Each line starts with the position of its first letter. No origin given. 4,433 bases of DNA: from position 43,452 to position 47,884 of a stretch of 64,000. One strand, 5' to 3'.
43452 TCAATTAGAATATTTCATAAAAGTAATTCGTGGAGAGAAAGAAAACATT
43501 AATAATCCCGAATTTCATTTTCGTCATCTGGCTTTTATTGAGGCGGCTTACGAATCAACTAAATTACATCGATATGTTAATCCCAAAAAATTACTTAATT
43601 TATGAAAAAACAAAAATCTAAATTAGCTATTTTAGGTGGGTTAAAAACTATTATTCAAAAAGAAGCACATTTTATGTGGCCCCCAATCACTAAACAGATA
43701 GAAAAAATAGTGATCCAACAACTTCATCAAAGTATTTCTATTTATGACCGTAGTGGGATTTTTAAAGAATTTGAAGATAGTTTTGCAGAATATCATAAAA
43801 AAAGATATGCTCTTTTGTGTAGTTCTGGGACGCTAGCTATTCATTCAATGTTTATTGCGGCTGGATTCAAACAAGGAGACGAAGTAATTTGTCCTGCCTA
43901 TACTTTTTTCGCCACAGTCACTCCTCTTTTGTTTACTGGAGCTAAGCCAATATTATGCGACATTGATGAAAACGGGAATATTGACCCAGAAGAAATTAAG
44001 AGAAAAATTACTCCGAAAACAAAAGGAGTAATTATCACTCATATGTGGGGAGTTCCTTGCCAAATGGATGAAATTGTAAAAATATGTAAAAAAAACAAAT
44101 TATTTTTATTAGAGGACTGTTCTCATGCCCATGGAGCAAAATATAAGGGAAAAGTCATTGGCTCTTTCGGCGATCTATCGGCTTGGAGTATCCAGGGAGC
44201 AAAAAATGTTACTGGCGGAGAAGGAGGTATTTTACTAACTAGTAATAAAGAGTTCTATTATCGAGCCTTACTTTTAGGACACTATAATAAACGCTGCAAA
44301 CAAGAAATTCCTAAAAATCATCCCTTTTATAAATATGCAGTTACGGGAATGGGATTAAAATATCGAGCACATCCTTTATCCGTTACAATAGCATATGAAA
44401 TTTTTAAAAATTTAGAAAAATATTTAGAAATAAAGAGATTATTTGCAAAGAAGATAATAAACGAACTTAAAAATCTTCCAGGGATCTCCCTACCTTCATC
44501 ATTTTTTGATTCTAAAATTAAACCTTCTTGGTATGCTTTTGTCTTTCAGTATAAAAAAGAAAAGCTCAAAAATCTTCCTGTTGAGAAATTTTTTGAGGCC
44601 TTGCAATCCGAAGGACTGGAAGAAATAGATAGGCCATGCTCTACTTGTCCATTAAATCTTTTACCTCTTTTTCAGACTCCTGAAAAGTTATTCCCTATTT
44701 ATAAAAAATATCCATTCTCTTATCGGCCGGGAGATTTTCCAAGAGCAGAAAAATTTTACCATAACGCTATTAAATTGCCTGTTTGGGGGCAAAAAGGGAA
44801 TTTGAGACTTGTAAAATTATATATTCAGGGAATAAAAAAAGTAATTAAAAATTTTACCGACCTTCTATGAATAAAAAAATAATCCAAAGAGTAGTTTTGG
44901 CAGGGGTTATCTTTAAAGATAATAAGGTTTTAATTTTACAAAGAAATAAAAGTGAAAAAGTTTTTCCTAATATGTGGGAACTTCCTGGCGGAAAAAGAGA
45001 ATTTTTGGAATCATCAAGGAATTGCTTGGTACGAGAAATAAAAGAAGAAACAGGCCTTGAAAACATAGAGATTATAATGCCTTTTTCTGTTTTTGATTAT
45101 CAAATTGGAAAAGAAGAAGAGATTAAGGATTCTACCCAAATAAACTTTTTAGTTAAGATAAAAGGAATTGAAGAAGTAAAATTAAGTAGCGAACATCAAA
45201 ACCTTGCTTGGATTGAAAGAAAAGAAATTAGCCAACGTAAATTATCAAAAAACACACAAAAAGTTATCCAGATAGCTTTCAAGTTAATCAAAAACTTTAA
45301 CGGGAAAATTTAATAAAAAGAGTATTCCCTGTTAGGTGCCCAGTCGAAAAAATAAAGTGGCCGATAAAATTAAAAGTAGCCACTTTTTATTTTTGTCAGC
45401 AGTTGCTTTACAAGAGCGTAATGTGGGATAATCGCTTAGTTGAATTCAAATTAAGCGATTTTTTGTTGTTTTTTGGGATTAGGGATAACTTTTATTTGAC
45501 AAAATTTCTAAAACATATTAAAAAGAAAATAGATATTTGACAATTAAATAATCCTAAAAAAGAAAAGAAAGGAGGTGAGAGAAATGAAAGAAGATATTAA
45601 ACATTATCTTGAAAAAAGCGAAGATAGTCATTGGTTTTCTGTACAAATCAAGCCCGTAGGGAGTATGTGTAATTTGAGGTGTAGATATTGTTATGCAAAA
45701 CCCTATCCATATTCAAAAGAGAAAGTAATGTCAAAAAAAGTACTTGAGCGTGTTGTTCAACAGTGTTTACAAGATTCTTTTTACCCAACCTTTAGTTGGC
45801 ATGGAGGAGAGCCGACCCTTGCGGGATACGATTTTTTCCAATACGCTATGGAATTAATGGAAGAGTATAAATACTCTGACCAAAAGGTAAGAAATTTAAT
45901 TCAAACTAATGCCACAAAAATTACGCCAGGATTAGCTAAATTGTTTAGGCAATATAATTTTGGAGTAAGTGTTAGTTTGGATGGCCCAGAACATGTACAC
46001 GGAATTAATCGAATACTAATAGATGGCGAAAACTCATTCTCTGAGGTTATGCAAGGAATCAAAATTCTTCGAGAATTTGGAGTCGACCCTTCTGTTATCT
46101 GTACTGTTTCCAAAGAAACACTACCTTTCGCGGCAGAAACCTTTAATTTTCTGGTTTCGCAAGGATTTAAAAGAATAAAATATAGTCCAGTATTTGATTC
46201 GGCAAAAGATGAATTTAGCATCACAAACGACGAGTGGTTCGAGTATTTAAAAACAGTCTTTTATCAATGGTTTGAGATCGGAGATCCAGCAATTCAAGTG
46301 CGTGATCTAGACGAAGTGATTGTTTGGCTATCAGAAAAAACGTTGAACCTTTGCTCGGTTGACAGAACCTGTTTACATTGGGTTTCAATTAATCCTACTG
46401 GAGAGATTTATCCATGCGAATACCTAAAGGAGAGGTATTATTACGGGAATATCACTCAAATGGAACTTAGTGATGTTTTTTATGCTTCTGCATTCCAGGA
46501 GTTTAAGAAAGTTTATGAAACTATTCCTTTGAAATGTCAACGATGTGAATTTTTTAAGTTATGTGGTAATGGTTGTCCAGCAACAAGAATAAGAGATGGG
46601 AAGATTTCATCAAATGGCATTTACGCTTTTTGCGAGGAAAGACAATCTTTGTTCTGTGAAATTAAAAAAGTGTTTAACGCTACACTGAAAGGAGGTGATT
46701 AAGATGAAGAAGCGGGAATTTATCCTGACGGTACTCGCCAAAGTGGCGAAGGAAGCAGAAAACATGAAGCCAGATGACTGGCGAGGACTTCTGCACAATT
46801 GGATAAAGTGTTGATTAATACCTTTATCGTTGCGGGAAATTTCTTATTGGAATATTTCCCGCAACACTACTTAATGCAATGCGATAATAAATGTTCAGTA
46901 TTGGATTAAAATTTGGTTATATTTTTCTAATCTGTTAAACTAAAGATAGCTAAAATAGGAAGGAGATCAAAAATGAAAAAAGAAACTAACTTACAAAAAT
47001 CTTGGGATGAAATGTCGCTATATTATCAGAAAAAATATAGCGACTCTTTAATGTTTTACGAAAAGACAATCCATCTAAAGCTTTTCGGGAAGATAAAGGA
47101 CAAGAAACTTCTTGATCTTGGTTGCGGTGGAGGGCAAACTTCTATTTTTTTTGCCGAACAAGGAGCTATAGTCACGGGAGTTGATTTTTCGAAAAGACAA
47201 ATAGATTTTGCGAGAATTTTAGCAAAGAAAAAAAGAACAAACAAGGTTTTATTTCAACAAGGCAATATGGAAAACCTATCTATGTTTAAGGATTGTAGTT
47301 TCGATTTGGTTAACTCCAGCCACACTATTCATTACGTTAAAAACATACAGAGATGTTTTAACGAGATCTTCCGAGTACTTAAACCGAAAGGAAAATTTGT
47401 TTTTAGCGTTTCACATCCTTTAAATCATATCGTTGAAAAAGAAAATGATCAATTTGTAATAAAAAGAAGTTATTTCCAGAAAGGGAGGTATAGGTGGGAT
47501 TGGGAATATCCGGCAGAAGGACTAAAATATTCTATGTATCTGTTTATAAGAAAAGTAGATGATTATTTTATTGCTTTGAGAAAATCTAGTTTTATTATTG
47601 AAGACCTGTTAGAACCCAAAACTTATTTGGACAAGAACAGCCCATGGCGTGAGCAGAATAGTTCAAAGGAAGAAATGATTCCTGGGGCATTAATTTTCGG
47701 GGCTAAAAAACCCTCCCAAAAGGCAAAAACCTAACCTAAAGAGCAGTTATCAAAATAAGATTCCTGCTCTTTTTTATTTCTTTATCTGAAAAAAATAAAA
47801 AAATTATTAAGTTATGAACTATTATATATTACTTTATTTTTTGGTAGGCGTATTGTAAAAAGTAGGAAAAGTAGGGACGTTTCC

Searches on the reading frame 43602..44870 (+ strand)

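Call 63: search_protein_families(library=pfam, proteins=[window:43602-44870:+], max_evalue=0.00001)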
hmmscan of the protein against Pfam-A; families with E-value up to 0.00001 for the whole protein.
window:43602-44870:+ (422 aa): 5 families
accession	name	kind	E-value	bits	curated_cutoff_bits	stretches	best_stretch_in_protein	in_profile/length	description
PF01041.23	DegT_DnrJ_EryC1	-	7.9e-71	239.6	19.8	1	54-395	26-344/360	DegT/DnrJ/EryC1/StrS aminotransferase family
PF00155.27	Aminotran_1_2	-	8.6e-13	48.6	19.7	1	35-179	28-192/361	Aminotransferase class I and II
PF01212.27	Beta_elim_lyase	-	3.8e-08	33.4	27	1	48-173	28-169/288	Beta-eliminating lyase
PF00266.25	Aminotran_5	-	1.5e-06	27.8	21.5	1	73-176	67-179/371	Aminotransferase class-V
PF01053.26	Cys_Met_Meta_PP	-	7e-06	25.3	27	1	46-172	44-173/381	Cys/Met metabolism PLP-dependent enzyme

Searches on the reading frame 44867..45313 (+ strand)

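Call 63: search_protein_families(library=pfam, proteins=[window:44867-45313:+], max_evalue=0.00001)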
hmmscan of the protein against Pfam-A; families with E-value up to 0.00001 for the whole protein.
window:44867-45313:+ (148 aa): 2 families
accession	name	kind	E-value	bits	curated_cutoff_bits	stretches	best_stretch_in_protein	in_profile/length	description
PF00293.34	NUDIX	-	7e-16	58.9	21.1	1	12-133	6-130/134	NUDIX domain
PF14815.12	NUDIX_4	-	2.2e-08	34.3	35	1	13-135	3-112/113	NUDIX domain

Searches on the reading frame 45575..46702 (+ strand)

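Call 63: search_protein_families(library=pfam, proteins=[window:45575-46702:+], max_evalue=0.00001)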
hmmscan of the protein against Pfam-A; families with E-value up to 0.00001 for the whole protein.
window:45575-46702:+ (375 aa): 2 families
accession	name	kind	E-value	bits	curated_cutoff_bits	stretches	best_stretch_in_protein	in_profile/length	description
PF04055.27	Radical_SAM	-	1.8e-19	71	29.5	1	29-175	4-146/166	Radical SAM superfamily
PF13186.11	SPASM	-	2.5e-09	37.7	21.5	1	268-325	6-67/67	Iron-sulfur cluster-binding domain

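Call 105: search_protein_families(library=ncbifam, proteins=[window:45575-46702:+], max_evalue=0.01)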
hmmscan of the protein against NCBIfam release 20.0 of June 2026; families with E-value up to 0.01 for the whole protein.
window:45575-46702:+ (375 aa): 68 families (the best 25 are shown)
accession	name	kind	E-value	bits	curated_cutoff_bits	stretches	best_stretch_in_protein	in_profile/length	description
TIGR03942.1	sulfatase_rSAM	equivalog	3.5e-77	259.9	349.45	1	23-369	2-359/363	anaerobic sulfatase maturase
NF041298.1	rSAM_mat_DynA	equivalog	2.3e-56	191.3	450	1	25-337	5-324/356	dynobactin maturation radical SAM/SPASM protein DynA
NF010321.0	PRK13758.1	equivalog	1.7e-55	188.7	441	1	21-361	4-356/370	anaerobic sulfatase-maturase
NF010308.0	PRK13745.1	equivalog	1.5e-51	175.6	484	1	21-361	13-379/412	anaerobic sulfatase-maturation protein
NF047865.1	rSAM_PapB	equivalog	5.5e-43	147.5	340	1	30-337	11-319/330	PapB family radical SAM/SPASM ranthipeptide maturase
TIGR04083.1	rSAM_pep_methan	hypoth_equivalog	6.7e-43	147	300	1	32-371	10-347/376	TIGR04083 family peptide-modifying radical SAM enzyme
NF041300.1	rSAM_mat_DarW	exception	3.1e-42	144.9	650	1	7-341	27-373/415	radical SAM/SPASM peptide maturase DarW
TIGR04261.1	rSAM_GlyRichRpt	subfamily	1.6e-40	139.3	310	1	29-339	4-332/363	cyclophane-forming radical SAM/SPASM peptide maturase GrrM/OscB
NF041718.1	rSAM_phane_AMC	equivalog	3.9e-38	131.4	425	1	25-339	10-332/362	cyclophane-forming radical SAM peptide maturase AmcB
NF038005.1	rSAM_mat_DarE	equivalog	2.6e-35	122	650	1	29-345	81-411/432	darobactin maturation radical SAM/SPASM protein DarE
NF041707.1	rSAM_YhhB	equivalog_domain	4.7e-34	117.9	445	1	28-368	8-366/369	cyclophane-forming radical SAM/SPASM peptide maturase YhhB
TIGR03978.1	rSAM_paired_1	equivalog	5.8e-28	97.9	370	1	29-361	90-445/466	His-Xaa-Ser system radical SAM maturase HxsB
TIGR04269.1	SAM_SPASM_FxsB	subfamily_domain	4.5e-27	95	370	1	28-363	8-361/363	FxsB family cyclophane-forming radical SAM/SPASM peptide maturase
NF040492.1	not_ScfB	exception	1.3e-24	86.9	855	1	16-337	89-418/450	ScfB-related radical SAM/SPASM orphan maturase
TIGR04163.1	rSAM_cobopep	equivalog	2.6e-23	82.5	375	1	22-354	65-406/428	peptide-modifying radical SAM enzyme CbpB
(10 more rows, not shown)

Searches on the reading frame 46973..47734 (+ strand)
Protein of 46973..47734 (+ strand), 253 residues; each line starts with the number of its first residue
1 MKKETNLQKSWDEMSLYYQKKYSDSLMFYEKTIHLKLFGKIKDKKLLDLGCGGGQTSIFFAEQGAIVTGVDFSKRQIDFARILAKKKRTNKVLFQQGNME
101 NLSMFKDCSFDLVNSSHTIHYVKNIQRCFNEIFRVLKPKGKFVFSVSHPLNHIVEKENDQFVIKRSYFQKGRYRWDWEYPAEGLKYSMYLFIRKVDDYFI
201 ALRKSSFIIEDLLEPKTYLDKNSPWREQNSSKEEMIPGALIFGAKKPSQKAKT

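Call 7: search_protein_families(library=pfam, proteins=[window:46973-47734:+], max_evalue=1)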
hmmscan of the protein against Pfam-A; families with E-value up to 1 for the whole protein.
window:46973-47734:+ (253 aa): 19 families
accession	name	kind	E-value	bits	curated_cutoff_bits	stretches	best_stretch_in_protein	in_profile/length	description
PF13847.12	Methyltransf_31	-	8.2e-27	94.1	27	1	42-159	3-127/145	Methyltransferase domain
PF08241.18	Methyltransf_11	-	3.1e-26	92.3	21.2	1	47-144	1-95/95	Methyltransferase domain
PF13649.12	Methyltransf_25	-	4.3e-22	79.1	27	1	47-140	2-97/97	Methyltransferase domain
PF08242.18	Methyltransf_12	-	3.1e-16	60.3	30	1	47-142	1-98/98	Methyltransferase domain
PF13489.12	Methyltransf_23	-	1.1e-15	58.2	27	1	35-163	14-124/164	Methyltransferase domain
PF01209.24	Ubie_methyltran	-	8.5e-14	51.9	20.1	1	35-161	40-169/233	ubiE/COQ5 methyltransferase family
PF03848.20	TehB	-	2.7e-07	30.6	20.4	1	17-123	8-109/193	Tellurite resistance protein TehB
PF02353.26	CMAS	-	4e-07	30.1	27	1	44-171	64-193/273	Mycolic acid cyclopropane synthetase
PF05175.20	MTS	-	1.7e-06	28.2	23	1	37-147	26-141/170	Methyltransferase small domain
PF07021.18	MetW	-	1.5e-05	25.1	21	1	44-136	15-102/193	Methionine biosynthesis protein MetW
PF05219.18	DREV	-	2.6e-05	23.9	26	1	40-169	92-211/265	DREV methyltransferase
PF05724.17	TPMT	-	0.0022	18.1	26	1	45-112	40-109/218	Thiopurine S-methyltransferase (TPMT)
PF03141.22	Methyltransf_29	-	0.0031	16.6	23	1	43-157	118-226/506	Putative S-adenosyl-L-methionine-dependent methyltransferase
PF09445.16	Methyltransf_15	-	0.0033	17.5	22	1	45-113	3-75/165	RNA cap guanine-N2 methyltransferase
PF20922.3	Anamorsin_N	-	0.0046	17.1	27.1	1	88-145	28-88/163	Anamorsin, N-terminal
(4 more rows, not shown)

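Call 40: find_encoding_contigs(protein=window:46973-47734:+, flank=6000, max_places=8)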
Protein window:46973-47734:+ (253 aa): 4 contigs read that carry it; 3 places shown.
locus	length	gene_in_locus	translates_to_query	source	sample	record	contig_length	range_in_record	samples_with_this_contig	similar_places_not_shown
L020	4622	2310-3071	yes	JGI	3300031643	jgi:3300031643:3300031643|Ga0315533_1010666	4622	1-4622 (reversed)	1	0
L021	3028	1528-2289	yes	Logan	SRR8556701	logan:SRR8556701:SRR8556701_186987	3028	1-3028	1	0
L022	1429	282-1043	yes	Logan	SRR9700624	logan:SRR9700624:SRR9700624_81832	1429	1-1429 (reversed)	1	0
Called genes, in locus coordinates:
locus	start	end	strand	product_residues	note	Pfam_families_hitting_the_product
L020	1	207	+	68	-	?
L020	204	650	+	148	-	PF00293:NUDIX, PF14815:NUDIX_4 (weak)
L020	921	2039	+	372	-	PF04055:Radical_SAM, PF13186:SPASM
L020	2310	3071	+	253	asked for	PF01209:Ubie_methyltran, PF02353:CMAS (weak), PF03848:TehB (weak), PF13489:Methyltransf_23, PF13847:Methyltransf_31, PF08241:Methyltransf_11, PF08242:Methyltransf_12, PF13649:Methyltransf_25, +2 more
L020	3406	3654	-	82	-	-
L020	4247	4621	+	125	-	?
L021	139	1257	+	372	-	PF04055:Radical_SAM, PF13186:SPASM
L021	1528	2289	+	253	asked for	PF01209:Ubie_methyltran, PF02353:CMAS (weak), PF03848:TehB (weak), PF13489:Methyltransf_23, PF13847:Methyltransf_31, PF08241:Methyltransf_11, PF08242:Methyltransf_12, PF13649:Methyltransf_25, +2 more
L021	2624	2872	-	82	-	-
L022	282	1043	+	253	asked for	PF01209:Ubie_methyltran, PF02353:CMAS (weak), PF03848:TehB (weak), PF13489:Methyltransf_23, PF13847:Methyltransf_31, PF08241:Methyltransf_11, PF08242:Methyltransf_12, PF13649:Methyltransf_25, +2 more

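Call 105: search_protein_families(library=ncbifam, proteins=[window:46973-47734:+], max_evalue=0.01)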
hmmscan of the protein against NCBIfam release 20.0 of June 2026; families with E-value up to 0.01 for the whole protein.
window:46973-47734:+ (253 aa): 61 families (the best 25 are shown)
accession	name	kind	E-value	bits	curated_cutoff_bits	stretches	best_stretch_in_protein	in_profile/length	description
TIGR01983.1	UbiG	equivalog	1.9e-19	69.9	102.95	1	39-145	46-152/228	bifunctional 2-polyprenyl-6-hydroxyphenol methylase/3-demethylubiquinol 3-O-methyltransferase UbiG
NF001244.0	PRK00216.1-5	equivalog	1.1e-18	67.4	216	1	36-155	42-165/236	bifunctional demethylmenaquinone methyltransferase/2-methoxy-6-polyprenyl-1,4-benzoquinol methylase UbiE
TIGR01934.1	MenG_MenH_UbiE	subfamily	3e-18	66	158.35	1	36-154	33-152/223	ubiquinone/menaquinone biosynthesis methyltransferase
TIGR02072.1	BioC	equivalog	1.2e-16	61.3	184.95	1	19-147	16-135/244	malonyl-ACP O-methyltransferase BioC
NF008823.0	PRK11873.1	subfamily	1.1e-15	57.8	263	1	45-145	80-182/272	arsenite methyltransferase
NF045649.1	2X_seleno_MduS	exception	2.3e-15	56.4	380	1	3-147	3-150/338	methyltransferase domain-containing selenoprotein MduS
NF052510.1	methyltran_MpqE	exception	1.4e-14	54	335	1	25-159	29-167/234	methyl-plastoquinone biosynthesis methyltransferase MpqE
NF043040.1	corrin_prot_MT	hypoth_equivalog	2.2e-14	53.4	180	1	41-143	38-146/216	corrinoid protein-associated methyltransferase CpaM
NF045667.1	MTase_DVU1556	equivalog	3.6e-14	52.7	155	1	36-145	16-120/213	DVU_1556 family methyltransferase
NF007610.0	PRK10258.1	equivalog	3.9e-14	52.6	342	1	35-145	35-139/251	malonyl-ACP O-methyltransferase BioC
NF040539.1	AST_met_ArsM_2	exception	1.5e-13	51.2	240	1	42-145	56-164/262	putative arsinothricin biosynthesis methyltransferase ArsM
TIGR02021.1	BchM-ChlM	equivalog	2.4e-13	50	158.9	1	40-134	52-145/218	magnesium protoporphyrin IX methyltransferase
NF041537.1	ArsM_AhpD_UU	exception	3.6e-13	49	510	1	42-145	76-181/345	arsenite methyltransferase/AhpD domain selenoprotein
NF001241.0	PRK00216.1-2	equivalog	3.8e-13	49.6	327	1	43-157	52-161/231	demethylmenaquinone methyltransferase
NF041536.1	ArsM_DUF2284_UU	exception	3.9e-13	48.5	575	1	39-145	72-181/459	arsenite methyltransferase/DUF2284 domain selenoprotein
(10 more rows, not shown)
